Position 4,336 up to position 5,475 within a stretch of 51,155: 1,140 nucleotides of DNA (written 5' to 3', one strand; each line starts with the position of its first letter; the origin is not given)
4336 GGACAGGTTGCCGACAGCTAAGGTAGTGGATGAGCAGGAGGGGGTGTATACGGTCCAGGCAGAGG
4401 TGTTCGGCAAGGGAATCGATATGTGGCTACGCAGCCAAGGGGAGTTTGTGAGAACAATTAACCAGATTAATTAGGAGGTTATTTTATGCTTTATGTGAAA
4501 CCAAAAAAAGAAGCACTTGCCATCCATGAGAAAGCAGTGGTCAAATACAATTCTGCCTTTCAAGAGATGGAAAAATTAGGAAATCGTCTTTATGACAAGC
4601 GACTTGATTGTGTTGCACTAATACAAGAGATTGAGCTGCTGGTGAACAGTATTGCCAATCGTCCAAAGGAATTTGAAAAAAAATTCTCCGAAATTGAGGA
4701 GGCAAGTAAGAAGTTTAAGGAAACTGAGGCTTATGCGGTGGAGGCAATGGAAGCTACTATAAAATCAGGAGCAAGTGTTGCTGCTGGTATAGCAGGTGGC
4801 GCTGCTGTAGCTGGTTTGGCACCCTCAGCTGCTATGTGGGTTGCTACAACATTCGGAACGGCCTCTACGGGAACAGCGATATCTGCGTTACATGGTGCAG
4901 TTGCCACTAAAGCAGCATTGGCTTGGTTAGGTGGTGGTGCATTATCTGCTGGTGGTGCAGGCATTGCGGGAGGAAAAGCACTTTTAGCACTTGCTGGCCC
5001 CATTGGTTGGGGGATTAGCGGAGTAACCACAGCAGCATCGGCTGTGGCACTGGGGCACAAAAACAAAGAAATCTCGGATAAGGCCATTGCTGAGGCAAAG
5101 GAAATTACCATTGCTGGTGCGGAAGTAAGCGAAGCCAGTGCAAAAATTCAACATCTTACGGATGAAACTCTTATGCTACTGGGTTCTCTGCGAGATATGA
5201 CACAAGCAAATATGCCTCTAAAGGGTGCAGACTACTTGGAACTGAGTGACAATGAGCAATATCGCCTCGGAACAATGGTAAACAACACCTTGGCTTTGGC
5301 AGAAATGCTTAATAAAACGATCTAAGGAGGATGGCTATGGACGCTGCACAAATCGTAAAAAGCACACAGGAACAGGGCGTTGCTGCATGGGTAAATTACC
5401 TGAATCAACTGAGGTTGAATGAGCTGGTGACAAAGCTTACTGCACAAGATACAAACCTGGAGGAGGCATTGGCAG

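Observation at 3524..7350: WYL-regulator-headed operon of three uncharacterised membrane proteins on a mobile element: candidate undescribed defence / abortive-infection system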

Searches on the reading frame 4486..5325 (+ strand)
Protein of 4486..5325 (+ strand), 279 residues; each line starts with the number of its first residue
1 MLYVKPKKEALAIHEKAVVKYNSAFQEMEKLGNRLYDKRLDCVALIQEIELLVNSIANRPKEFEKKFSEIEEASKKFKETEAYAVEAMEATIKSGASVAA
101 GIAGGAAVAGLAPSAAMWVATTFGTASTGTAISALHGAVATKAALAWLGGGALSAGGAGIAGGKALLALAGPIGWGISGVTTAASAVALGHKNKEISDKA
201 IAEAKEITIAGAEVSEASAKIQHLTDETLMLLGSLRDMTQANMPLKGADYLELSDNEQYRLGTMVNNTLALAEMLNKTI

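Call 3: search_protein_families(library=pfam, proteins=[window:4486-5325:+], max_evalue=0.01)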
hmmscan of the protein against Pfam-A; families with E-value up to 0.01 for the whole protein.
window:4486-5325:+ (279 aa): 1 family
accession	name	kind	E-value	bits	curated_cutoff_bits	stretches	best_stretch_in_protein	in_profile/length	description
PF17461.7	DUF5423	-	0.0023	17.3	25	1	162-261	43-146/348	Family of unknown function (DUF5423)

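Call 4: search_protein_families(library=padloc, proteins=[window:4486-5325:+], max_evalue=0.01)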
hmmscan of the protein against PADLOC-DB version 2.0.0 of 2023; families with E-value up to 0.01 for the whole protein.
window:4486-5325:+ (279 aa): 3 families
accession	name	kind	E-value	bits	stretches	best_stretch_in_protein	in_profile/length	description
PDLC04406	PDC-M09A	-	2.2e-97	324.5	1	8-279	52-323/330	-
PDLC04407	PDC-M09A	-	1.1e-96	321.6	1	1-279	1-280/282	-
PDLC03841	LeoBC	-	0.0054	13.9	0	46-147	402-502/601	-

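Call 6: search_protein_families(library=ncbifam, proteins=[window:4486-5325:+], max_evalue=0.01)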
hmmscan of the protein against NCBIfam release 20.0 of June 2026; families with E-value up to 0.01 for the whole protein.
window:4486-5325:+ (279 aa): 1 family
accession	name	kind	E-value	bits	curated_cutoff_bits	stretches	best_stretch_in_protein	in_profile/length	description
NF005801.1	PRK07656.1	equivalog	0.0046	15.6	657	1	83-138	29-84/500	FadD3 family acyl-CoA ligase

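Call 7: search_protein_families(library=phrogs, proteins=[window:4486-5325:+], max_evalue=0.01)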
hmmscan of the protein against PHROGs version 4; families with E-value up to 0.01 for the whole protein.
window:4486-5325:+ (279 aa): 1 family
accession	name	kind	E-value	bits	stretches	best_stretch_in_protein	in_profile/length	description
phrog_1272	-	tail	0.00078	18.2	1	20-219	509-702/1606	tail length tape measure protein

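Call 18: search_solved_structures(query=window:4486-5325:+, max_evalue=10)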
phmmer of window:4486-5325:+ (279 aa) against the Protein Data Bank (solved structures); distinct sequences matched with E-value up to 10: 2.
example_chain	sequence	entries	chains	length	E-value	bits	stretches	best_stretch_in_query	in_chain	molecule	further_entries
7qhm_M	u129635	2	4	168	0.61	13.3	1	84-198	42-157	Thiamine biosynthesis protein X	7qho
3ayh_A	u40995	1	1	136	0.86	12.8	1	19-84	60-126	DNA-directed RNA polymerase III subunit rpc9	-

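Call 20: find_homologous_proteins(query=window:4486-5325:+, max_evalue=0.001)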
Query window:4486-5325:+ (279 aa): 5408 proteins with E <= 0.001 among 8000 candidates; the best 120 are listed.
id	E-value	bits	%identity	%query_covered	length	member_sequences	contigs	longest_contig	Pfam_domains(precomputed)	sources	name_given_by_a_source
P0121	1.3e-167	574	100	100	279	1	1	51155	-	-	-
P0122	3.1e-142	491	82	100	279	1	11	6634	-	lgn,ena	-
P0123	3.3e-142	491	82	100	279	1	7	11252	-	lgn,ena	-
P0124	1.7e-141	488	81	100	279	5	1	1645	-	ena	-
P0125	2.4e-141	488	82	100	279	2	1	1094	-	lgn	-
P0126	5.8e-141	487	81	100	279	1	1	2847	-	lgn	-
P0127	1.2e-140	486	81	100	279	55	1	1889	-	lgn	-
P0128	1.3e-140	485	81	100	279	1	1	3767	-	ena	-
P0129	1.7e-140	485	81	100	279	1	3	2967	-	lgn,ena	-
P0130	2.4e-140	485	81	100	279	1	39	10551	-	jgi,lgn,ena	-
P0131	3.4e-140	484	81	100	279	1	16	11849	-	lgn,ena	-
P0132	4.0e-140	484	82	100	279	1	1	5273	-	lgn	-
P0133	4.1e-140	484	81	100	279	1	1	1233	-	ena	-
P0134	6.2e-140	483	81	100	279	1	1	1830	-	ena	-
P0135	1.0e-139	483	81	100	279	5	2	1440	-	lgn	-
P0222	7.4e-124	431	75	100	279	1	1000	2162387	-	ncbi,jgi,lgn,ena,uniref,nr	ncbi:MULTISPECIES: hypothetical protein [Eubacteriales]|uniref:hypothetical protein n=1 Tax=Eubacter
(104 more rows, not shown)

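Call 40: predict_structure(alignment_id=A1)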
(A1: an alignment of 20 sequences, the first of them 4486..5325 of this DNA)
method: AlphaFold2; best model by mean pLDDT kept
length: 279 residues; sequences in the alignment: 20
mean_pLDDT: 42.1   pTM: 0.21
mean pLDDT of the five models: 42.1, 40.8, 39.9, 39.4, 38.6
residues with pLDDT >= 90: 0; 70-90: 11; 50-70: 64; < 50: 204
segments of 3 or more residues with pLDDT < 50: 1-3, 48-50, 52-222, 271-279
pLDDT, mean of each block of 10 residues (from residue 1): 58 71 65 52 48 46 46 41 34 26 27 34 34 34 34 27 27 24 27 38 38 40 49 52 54 58 52 43
secondary structure, 60 per line:
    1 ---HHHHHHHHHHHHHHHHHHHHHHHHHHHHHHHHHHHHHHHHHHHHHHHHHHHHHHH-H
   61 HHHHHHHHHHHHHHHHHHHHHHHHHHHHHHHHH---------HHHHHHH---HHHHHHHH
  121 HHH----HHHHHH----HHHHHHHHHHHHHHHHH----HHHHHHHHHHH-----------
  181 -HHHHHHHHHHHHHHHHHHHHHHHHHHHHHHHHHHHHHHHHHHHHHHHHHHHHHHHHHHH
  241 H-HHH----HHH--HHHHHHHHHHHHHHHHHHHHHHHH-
elements in order: H4-58 H60-93 H103-109 H113-123 H128-133 H138-154 H159-169 H182-241 H255-278

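Call 46: find_encoding_contigs(protein=P0222, flank=10000, max_places=10)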
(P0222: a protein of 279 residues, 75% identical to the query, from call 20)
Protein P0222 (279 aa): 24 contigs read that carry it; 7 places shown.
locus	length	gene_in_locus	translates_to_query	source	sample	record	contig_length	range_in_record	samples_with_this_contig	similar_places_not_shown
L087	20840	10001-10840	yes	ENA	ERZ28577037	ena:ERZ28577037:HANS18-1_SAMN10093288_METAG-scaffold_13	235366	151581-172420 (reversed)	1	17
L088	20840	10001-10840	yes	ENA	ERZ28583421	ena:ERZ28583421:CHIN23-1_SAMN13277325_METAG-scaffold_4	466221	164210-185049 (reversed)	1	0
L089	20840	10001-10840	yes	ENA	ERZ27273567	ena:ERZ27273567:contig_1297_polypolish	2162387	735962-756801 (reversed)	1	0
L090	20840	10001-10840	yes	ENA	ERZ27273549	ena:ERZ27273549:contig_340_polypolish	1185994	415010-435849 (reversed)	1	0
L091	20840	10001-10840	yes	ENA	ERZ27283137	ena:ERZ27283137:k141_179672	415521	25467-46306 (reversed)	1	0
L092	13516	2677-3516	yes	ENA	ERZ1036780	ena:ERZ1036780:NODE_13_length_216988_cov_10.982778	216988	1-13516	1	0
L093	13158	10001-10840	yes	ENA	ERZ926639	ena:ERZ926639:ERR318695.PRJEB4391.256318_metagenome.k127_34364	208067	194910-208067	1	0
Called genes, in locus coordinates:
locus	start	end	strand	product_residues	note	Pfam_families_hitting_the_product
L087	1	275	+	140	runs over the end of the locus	PF03652:RuvX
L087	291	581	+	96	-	PF03992:ABM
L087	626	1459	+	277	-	PF12724:Flavodoxin_5 (weak), PF12838:Fer4_7 (faint), PF13187:Fer4_9 (faint), PF13534:Fer4_17 (faint), PF00037:Fer4 (weak), PF12837:Fer4_6 (weak), PF13237:Fer4_10 (weak)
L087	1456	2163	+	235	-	PF00596:Aldolase_II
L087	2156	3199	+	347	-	PF01008:IF-2B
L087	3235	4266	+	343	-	PF01263:Aldose_epim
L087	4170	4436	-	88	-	-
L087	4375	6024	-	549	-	PF00239:Resolvase, PF07508:Recombinase, PF13408:Zn_ribbon_recom, PF14287:DUF4368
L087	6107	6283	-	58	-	-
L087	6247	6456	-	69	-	-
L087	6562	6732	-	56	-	-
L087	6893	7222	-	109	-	PF21983:NikA-like (weak)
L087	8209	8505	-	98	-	PF20648:DUF6809 (weak)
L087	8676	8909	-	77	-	PF12844:HTH_19 (weak), PF13560:HTH_31 (faint), PF13443:HTH_26 (weak), PF01381:HTH_3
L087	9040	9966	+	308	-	PF08279:HTH_11 (weak), PF13280:WYL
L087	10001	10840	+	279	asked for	-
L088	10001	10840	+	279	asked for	-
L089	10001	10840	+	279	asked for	-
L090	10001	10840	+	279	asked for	-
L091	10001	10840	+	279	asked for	-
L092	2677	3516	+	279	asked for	-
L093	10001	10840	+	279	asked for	-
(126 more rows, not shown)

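Call 88: search_solved_structures(query=A10, max_evalue=10, show_alignments=3)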
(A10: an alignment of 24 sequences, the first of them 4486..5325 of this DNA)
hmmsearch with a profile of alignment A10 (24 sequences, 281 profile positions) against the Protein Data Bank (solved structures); distinct sequences matched with E-value up to 10: 72 (the best 60 are shown).
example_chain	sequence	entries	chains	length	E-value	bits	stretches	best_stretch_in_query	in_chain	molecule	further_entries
2v1y_B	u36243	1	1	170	0.035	16.9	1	6-81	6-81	PHOSPHATIDYLINOSITOL 3-KINASE REGULATORY SUBUNIT ALPHA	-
3n4x_A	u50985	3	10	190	0.081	15.7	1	187-239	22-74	Monopolin complex subunit CSM1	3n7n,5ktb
5dxh_B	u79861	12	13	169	0.088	15.6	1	6-83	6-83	Phosphatidylinositol 3-kinase regulatory subunit alpha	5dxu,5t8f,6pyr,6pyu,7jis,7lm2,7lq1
6g6w_B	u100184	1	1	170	0.088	15.6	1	6-82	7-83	Phosphatidylinositol 3-kinase regulatory subunit alpha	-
5vlr_B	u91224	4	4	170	0.088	15.6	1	6-83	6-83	Phosphatidylinositol 3-kinase regulatory subunit alpha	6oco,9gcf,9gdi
5ubt_B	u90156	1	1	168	0.089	15.6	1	6-82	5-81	Phosphatidylinositol 3-kinase regulatory subunit alpha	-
9l3r_B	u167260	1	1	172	0.09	15.6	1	6-82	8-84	Phosphatidylinositol 3-kinase regulatory subunit alpha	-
6ocu_B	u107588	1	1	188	0.13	15.1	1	6-83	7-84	Phosphatidylinositol 3-kinase regulatory subunit alpha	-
5xgh_B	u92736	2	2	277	0.13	15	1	6-81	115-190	Phosphatidylinositol 3-kinase regulatory subunit alpha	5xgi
5xgj_B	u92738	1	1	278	0.13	15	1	6-81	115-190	Phosphatidylinositol 3-kinase regulatory subunit alpha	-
2rd0_B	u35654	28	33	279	0.13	15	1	6-81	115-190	Phosphatidylinositol 3-kinase regulatory subunit alpha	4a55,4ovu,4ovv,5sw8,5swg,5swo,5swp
7pg5_B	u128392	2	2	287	0.15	14.8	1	6-81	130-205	Phosphatidylinositol 3-kinase regulatory subunit alpha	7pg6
4jps_B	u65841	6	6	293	0.16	14.7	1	6-81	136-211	Phosphatidylinositol 3-kinase regulatory subunit alpha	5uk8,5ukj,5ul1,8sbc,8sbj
8am0_B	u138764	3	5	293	0.16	14.7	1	6-81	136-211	Isoform 3 of Phosphatidylinositol 3-kinase regulatory subunit alpha | Phosphatidylinositol 3-kinase regulatory subunit alpha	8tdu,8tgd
4zop_B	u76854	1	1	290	0.18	14.5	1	6-81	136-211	Phosphatidylinositol 3-kinase regulatory subunit alpha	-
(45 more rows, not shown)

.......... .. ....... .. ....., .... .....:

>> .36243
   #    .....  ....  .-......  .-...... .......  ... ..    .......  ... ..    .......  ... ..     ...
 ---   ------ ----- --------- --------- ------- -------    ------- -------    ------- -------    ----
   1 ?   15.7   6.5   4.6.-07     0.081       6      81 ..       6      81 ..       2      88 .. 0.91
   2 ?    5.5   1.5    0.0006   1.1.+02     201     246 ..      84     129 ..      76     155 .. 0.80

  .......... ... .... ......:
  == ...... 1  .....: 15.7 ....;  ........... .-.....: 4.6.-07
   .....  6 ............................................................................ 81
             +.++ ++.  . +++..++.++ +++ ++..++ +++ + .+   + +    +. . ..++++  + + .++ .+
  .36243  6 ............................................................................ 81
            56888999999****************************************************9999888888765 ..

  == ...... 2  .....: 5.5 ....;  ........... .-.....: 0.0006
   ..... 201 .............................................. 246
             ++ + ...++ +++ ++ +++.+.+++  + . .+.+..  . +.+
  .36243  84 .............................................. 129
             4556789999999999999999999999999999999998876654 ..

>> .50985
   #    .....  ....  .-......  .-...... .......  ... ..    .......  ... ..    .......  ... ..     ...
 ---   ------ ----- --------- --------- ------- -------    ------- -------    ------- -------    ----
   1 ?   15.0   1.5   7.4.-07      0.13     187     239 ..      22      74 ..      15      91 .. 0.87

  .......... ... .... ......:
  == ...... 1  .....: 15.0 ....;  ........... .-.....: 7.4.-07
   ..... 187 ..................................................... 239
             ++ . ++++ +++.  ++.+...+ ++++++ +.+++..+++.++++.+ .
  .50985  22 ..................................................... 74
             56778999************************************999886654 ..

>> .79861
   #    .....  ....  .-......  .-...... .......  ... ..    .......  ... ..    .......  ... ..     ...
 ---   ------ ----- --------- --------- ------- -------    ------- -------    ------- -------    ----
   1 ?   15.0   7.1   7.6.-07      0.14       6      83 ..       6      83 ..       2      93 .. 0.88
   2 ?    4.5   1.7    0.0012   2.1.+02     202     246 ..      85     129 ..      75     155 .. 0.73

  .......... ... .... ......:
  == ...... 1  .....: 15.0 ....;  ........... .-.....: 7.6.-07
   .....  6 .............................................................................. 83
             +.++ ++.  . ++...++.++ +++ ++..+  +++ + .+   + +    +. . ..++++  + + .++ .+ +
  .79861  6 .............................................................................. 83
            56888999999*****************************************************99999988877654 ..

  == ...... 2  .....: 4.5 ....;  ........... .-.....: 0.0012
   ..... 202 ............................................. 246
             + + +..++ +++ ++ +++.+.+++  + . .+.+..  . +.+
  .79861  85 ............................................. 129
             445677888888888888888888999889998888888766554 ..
